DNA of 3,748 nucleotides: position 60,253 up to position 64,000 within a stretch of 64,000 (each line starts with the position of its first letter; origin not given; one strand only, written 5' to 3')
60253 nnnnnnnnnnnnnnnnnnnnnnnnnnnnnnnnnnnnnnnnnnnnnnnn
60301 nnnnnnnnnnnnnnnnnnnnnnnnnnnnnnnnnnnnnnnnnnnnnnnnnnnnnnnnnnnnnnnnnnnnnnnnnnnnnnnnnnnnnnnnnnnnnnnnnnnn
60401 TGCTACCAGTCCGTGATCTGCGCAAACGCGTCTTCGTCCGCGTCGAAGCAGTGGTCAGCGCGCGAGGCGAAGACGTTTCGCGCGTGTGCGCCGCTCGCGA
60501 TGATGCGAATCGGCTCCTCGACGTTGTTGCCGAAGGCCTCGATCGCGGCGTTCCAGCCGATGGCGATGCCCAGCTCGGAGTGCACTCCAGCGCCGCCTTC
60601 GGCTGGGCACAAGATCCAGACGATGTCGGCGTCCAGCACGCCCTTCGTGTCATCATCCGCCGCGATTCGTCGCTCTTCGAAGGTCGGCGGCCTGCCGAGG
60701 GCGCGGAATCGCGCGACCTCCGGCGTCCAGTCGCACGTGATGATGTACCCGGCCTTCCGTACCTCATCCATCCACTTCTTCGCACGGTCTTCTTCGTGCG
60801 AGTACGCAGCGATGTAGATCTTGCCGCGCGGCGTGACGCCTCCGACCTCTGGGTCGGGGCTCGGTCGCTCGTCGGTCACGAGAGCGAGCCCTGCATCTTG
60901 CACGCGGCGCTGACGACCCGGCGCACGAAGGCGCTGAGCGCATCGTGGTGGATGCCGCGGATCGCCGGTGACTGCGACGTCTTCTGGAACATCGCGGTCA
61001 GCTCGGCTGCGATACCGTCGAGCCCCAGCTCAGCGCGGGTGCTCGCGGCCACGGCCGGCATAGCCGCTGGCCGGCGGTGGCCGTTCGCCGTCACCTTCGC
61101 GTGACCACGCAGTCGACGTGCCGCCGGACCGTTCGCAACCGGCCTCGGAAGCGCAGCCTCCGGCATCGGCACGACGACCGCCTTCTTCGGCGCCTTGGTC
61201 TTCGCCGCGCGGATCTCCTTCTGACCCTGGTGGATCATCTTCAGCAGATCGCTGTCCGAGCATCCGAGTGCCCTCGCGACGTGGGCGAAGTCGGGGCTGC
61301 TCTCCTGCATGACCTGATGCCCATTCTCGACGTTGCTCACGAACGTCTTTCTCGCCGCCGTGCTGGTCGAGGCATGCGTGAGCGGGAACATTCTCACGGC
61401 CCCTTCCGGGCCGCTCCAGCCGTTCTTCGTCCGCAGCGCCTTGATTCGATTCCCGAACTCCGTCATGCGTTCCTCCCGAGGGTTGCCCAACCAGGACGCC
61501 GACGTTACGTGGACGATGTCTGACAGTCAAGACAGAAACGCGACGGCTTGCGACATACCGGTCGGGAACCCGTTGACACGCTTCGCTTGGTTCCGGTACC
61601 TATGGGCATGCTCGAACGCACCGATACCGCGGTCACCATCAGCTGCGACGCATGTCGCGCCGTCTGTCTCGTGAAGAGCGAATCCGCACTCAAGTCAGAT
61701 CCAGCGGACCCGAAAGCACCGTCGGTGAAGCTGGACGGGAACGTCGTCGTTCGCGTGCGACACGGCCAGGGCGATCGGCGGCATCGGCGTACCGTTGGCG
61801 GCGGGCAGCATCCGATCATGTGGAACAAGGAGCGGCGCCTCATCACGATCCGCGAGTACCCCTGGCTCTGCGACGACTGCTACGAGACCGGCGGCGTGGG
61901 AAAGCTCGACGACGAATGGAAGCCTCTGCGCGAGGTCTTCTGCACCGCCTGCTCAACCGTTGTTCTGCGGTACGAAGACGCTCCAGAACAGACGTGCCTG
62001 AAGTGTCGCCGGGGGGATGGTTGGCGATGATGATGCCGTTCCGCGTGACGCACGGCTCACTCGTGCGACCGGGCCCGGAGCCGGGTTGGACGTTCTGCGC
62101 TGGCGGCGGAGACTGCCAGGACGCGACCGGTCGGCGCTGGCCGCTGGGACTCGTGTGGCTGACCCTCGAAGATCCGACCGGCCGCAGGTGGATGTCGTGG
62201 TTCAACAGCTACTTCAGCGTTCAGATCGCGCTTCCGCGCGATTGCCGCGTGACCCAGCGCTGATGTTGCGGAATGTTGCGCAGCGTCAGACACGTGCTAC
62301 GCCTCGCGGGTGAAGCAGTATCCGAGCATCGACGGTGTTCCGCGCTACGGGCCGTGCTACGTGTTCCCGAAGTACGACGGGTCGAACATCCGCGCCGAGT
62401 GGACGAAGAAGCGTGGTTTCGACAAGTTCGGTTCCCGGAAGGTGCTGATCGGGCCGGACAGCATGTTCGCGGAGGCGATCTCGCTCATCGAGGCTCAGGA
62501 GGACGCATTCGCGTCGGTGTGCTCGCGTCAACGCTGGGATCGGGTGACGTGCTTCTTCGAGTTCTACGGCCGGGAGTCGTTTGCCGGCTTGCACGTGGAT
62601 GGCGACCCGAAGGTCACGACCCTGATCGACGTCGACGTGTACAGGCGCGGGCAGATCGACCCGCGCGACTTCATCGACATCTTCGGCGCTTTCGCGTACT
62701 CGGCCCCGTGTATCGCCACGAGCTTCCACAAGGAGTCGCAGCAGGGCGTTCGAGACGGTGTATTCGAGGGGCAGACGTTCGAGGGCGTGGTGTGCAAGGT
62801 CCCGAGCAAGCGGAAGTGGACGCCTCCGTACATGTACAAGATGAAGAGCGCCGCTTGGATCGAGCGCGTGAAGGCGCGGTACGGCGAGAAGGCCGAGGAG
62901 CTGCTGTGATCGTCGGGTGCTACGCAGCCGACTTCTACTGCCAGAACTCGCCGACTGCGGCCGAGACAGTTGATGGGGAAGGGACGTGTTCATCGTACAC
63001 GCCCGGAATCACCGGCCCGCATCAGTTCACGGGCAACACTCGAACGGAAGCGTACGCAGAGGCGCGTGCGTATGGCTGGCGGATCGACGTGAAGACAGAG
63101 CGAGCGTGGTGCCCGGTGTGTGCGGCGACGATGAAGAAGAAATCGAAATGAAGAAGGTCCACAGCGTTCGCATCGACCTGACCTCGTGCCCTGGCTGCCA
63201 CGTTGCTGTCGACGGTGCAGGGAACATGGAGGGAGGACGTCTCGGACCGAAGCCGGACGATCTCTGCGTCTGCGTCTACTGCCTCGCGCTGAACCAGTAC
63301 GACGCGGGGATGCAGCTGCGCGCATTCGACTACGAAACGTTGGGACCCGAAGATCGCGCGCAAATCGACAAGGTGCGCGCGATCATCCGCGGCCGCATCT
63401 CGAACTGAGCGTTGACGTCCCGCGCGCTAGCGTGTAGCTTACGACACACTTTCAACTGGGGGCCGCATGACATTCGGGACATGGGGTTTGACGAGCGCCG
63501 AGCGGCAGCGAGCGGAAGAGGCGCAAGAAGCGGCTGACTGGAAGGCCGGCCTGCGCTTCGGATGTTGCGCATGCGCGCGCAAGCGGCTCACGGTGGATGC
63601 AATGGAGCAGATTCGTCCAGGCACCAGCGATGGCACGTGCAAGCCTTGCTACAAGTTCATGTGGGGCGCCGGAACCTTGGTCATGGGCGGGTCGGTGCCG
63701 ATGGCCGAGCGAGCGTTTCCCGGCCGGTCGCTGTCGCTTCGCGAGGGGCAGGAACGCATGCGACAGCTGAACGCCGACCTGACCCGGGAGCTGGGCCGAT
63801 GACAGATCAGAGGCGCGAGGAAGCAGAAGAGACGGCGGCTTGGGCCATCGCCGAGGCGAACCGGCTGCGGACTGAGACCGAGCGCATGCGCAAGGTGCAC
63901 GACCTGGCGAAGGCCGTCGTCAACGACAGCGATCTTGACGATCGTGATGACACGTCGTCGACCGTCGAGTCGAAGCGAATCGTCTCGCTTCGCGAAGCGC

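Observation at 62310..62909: Minimal Rnl-type ligase near the translation/RNA module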

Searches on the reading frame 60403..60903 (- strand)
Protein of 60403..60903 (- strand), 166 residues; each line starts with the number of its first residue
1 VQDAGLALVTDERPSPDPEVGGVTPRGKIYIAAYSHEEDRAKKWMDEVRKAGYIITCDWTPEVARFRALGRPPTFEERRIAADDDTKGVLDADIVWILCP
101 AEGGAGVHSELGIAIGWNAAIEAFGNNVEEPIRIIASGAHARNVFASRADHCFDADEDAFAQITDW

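Call 24: search_protein_families(library=pfam, proteins=[window:60403-60903:-], max_evalue=0.01)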
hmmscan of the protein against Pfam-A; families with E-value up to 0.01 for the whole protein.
window:60403-60903:- (166 aa): 0 families

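Call 25: search_protein_families(library=phrogs, proteins=[window:60403-60903:-], max_evalue=0.01)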
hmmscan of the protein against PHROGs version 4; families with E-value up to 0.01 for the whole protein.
window:60403-60903:- (166 aa): 1 family
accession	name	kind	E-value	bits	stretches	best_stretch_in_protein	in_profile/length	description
phrog_1817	-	DNA, RNA and nucleotide metabolism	0.00017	22.2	1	79-131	63-113/192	nucleoside 2-deoxyribosyltransferase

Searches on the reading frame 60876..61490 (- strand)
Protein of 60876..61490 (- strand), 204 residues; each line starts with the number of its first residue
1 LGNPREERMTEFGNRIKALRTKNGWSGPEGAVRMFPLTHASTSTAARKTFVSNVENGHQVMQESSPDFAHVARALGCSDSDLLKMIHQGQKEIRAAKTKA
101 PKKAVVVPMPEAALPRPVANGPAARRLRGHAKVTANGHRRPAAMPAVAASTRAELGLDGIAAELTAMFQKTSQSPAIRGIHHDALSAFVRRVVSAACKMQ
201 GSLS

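Call 24: search_protein_families(library=pfam, proteins=[window:60876-61490:-], max_evalue=0.01)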
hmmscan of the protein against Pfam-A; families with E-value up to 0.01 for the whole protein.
window:60876-61490:- (204 aa): 0 families

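Call 25: search_protein_families(library=phrogs, proteins=[window:60876-61490:-], max_evalue=0.01)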
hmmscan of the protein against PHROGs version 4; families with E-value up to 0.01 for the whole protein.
window:60876-61490:- (204 aa): 1 family
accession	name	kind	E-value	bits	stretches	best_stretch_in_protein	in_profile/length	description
phrog_8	-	transcription regulation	0.00041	20.9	0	48-95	179-228/346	transcriptional regulator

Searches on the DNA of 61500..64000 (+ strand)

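Call 7: search_dna_similar(query=window:61500-64000:+, collection=phages, mode=near, max_rows=20)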
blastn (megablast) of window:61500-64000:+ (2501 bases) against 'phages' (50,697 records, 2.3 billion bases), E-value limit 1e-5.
No match.

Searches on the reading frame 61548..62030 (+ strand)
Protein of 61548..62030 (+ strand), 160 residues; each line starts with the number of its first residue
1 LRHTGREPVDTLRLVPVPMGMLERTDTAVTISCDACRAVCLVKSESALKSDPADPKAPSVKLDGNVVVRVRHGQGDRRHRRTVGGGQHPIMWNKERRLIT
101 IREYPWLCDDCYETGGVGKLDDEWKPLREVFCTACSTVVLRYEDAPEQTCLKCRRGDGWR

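Call 24: search_protein_families(library=pfam, proteins=[window:61548-62030:+], max_evalue=0.01)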
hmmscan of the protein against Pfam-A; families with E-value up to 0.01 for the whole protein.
window:61548-62030:+ (160 aa): 1 family
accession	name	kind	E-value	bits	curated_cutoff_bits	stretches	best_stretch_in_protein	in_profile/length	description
PF20120.5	DUF6510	-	0.006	16.9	26.4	0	107-155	28-77/86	Family of unknown function (DUF6510)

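Call 25: search_protein_families(library=phrogs, proteins=[window:61548-62030:+], max_evalue=0.01)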
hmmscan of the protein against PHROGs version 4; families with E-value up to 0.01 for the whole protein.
window:61548-62030:+ (160 aa): 1 family
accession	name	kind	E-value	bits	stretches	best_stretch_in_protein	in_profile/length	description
phrog_4736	-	other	0.0095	16.3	0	45-154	389-496/498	L-glutamine-D-fructose-6-phosphate aminotransferase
